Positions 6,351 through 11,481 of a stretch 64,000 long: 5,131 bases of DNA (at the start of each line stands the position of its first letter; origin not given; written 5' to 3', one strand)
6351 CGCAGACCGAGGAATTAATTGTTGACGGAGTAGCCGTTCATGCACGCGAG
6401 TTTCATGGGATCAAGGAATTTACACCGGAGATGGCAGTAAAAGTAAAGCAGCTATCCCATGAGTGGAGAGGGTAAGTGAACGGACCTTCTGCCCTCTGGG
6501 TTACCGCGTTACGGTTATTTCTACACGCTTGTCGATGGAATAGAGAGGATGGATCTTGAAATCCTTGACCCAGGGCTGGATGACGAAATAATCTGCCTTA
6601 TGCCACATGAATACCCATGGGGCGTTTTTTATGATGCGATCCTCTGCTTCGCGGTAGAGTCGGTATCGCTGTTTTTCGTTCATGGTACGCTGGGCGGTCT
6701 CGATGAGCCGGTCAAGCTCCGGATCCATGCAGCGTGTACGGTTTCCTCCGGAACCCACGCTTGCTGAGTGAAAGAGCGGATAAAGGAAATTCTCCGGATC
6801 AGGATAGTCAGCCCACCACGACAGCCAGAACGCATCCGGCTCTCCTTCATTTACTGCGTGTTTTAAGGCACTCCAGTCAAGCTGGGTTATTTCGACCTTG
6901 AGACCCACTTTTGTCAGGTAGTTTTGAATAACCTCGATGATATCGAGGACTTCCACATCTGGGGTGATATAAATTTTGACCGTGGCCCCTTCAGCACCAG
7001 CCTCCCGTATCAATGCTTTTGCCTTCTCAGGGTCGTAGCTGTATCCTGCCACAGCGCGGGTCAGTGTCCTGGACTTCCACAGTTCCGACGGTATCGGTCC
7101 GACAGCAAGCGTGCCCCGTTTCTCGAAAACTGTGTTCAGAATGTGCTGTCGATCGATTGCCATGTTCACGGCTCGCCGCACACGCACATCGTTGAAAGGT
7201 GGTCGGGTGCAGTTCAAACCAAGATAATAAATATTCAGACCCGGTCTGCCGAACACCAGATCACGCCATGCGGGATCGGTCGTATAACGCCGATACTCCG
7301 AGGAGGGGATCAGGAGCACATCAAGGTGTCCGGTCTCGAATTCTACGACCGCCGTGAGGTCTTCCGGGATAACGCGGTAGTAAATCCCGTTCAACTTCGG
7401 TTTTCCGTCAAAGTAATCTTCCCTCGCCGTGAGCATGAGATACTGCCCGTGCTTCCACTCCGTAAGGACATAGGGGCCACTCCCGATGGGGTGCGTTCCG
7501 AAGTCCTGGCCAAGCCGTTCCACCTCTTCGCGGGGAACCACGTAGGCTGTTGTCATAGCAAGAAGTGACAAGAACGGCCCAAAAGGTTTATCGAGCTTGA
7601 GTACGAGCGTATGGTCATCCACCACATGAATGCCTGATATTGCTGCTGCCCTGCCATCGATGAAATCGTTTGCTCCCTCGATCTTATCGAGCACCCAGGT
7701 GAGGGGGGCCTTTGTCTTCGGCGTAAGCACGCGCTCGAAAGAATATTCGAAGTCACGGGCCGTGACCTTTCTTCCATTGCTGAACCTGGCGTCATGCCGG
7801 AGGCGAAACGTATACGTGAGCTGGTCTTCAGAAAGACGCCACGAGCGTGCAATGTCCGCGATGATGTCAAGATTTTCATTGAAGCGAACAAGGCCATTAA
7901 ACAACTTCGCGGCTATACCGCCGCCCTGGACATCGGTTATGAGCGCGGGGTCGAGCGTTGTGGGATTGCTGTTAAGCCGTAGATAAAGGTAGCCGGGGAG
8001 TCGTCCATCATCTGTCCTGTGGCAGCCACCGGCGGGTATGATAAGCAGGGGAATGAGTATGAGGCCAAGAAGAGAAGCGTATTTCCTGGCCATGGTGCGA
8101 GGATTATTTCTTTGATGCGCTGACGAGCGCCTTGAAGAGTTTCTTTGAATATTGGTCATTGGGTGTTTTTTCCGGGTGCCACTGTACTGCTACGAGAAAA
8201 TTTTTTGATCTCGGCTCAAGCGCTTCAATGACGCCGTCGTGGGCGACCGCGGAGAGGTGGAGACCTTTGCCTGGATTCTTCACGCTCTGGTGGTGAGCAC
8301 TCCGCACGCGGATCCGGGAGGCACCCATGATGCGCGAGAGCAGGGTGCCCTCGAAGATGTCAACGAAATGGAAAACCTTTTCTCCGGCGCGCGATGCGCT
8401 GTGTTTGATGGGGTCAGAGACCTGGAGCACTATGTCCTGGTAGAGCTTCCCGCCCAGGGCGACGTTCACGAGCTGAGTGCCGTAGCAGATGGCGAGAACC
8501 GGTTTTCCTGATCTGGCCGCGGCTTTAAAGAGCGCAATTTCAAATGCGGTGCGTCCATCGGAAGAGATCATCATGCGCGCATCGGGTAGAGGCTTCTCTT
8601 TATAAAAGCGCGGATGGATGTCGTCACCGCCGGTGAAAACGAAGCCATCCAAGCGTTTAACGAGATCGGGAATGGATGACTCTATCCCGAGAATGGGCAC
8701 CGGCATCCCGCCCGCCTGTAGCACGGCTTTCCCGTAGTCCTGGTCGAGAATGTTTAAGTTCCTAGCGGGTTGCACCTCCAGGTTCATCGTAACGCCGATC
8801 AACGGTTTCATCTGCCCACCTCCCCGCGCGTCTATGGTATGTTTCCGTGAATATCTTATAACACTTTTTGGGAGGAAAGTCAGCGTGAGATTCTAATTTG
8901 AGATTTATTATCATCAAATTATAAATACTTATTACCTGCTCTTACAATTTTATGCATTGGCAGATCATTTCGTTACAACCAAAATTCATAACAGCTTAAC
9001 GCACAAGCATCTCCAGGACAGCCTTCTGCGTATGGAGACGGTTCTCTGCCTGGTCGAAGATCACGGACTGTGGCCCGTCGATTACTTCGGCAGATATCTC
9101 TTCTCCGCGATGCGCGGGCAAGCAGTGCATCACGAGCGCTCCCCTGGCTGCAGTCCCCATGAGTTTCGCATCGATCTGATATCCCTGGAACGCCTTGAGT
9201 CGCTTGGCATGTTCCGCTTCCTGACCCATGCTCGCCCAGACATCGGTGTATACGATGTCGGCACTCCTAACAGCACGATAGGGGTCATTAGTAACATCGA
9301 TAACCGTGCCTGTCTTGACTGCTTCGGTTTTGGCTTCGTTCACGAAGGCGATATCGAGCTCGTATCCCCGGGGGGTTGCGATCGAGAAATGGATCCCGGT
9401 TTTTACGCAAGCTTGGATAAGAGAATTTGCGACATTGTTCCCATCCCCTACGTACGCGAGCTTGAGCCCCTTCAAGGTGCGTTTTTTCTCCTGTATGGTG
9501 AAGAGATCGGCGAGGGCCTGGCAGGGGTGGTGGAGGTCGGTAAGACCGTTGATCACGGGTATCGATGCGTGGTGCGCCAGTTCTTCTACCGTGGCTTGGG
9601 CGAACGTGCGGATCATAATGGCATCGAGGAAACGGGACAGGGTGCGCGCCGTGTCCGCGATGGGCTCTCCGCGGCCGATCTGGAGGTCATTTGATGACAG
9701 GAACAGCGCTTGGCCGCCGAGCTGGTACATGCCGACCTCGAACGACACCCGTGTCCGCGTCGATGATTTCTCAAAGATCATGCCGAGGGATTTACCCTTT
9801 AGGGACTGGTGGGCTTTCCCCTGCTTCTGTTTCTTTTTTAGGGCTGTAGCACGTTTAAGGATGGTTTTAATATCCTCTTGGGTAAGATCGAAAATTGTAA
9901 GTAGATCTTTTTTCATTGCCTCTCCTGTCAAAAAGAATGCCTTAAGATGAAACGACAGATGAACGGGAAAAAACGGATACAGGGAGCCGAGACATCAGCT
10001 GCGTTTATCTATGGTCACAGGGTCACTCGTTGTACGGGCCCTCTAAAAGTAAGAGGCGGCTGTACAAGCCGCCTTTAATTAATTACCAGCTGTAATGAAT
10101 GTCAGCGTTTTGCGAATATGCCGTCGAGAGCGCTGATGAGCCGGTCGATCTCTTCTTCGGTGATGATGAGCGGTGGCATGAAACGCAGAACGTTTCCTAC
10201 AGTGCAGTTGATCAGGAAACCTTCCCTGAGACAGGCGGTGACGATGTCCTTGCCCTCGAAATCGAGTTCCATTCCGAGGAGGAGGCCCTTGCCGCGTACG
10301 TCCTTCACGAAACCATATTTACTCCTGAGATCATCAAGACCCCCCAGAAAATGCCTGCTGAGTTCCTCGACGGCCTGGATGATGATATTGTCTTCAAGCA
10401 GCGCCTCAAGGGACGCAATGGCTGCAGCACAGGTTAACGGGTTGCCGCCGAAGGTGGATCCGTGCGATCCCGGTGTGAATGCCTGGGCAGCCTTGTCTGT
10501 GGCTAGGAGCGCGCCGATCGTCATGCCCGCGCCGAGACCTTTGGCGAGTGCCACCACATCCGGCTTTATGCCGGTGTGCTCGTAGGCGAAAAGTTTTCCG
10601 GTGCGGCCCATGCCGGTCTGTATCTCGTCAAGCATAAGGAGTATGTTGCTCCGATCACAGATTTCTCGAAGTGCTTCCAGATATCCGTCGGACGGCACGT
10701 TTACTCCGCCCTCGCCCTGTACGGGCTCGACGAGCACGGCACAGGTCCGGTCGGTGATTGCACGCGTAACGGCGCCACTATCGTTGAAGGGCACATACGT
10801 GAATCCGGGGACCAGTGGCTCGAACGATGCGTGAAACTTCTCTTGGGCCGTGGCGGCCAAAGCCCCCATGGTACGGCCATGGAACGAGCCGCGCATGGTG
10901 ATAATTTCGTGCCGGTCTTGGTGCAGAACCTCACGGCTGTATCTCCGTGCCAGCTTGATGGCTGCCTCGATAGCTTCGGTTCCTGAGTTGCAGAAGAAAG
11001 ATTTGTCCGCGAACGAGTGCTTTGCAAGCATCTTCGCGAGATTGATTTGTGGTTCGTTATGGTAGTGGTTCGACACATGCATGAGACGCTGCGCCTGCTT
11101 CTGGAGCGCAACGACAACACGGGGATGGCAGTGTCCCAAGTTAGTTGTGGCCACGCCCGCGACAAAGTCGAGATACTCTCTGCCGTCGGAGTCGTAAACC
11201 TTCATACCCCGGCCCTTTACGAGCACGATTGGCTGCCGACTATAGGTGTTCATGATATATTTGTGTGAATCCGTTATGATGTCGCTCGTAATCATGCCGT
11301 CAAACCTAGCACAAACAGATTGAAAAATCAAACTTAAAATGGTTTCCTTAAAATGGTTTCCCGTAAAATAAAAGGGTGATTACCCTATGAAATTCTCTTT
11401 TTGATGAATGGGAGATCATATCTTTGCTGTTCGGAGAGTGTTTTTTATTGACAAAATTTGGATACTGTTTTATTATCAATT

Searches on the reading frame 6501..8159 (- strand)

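Call 42: search_protein_families(library=pfam, proteins=[window:6501-8159:-], max_evalue=0.00001)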
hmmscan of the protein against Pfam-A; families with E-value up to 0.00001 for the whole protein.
window:6501-8159:- (552 aa): 1 family
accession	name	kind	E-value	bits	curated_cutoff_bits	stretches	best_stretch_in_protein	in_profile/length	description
PF00496.27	SBP_bac_5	-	6.7e-100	335.2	32.4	1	99-467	2-365/368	Bacterial extracellular solute-binding proteins, family 5 Middle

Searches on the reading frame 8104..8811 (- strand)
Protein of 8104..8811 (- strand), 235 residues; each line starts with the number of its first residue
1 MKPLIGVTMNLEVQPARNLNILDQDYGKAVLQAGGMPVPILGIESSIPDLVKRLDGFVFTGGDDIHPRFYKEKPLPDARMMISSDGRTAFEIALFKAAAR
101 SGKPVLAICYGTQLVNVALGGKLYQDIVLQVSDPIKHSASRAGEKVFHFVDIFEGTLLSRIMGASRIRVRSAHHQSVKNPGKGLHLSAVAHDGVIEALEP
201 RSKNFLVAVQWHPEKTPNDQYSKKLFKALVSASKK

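Call 42: search_protein_families(library=pfam, proteins=[window:8104-8811:-], max_evalue=0.00001)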
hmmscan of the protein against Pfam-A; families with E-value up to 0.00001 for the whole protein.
window:8104-8811:- (235 aa): 2 families
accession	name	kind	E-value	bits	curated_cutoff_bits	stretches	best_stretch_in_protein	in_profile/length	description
PF07722.19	Peptidase_C26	-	1.3e-57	195.5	20.5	1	3-214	1-219/219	Peptidase C26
PF00117.34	GATase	-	1.3e-15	58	22.8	1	89-230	59-188/190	Glutamine amidotransferase class-I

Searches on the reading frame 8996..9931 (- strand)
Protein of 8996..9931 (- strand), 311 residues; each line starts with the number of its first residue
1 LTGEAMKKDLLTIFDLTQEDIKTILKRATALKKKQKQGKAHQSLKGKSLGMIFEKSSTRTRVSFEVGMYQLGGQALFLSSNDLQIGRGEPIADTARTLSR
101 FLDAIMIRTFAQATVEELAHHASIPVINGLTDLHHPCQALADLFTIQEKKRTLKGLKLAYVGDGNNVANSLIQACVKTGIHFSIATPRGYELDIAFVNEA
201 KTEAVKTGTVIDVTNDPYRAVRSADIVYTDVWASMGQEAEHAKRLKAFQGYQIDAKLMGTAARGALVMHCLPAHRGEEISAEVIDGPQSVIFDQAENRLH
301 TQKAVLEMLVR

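Call 42: search_protein_families(library=pfam, proteins=[window:8996-9931:-], max_evalue=0.00001)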
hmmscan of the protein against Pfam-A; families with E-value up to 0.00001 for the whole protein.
window:8996-9931:- (311 aa): 2 families
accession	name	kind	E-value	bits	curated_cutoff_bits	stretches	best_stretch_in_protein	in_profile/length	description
PF00185.30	OTCace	-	1.7e-60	204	29.4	1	154-308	1-156/157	Aspartate/ornithine carbamoyltransferase, Asp/Orn binding domain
PF02729.26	OTCace_N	-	2e-55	187.4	29.9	1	8-148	1-148/148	Aspartate/ornithine carbamoyltransferase, carbamoyl-P binding domain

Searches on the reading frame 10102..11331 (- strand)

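Call 42: search_protein_families(library=pfam, proteins=[window:10102-11331:-], max_evalue=0.00001)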
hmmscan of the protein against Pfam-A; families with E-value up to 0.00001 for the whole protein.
window:10102-11331:- (409 aa): 1 family
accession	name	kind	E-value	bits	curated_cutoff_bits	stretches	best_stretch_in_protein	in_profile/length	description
PF00202.27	Aminotran_3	-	1.5e-129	432.7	30.5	1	31-404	7-401/403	Aminotransferase class-III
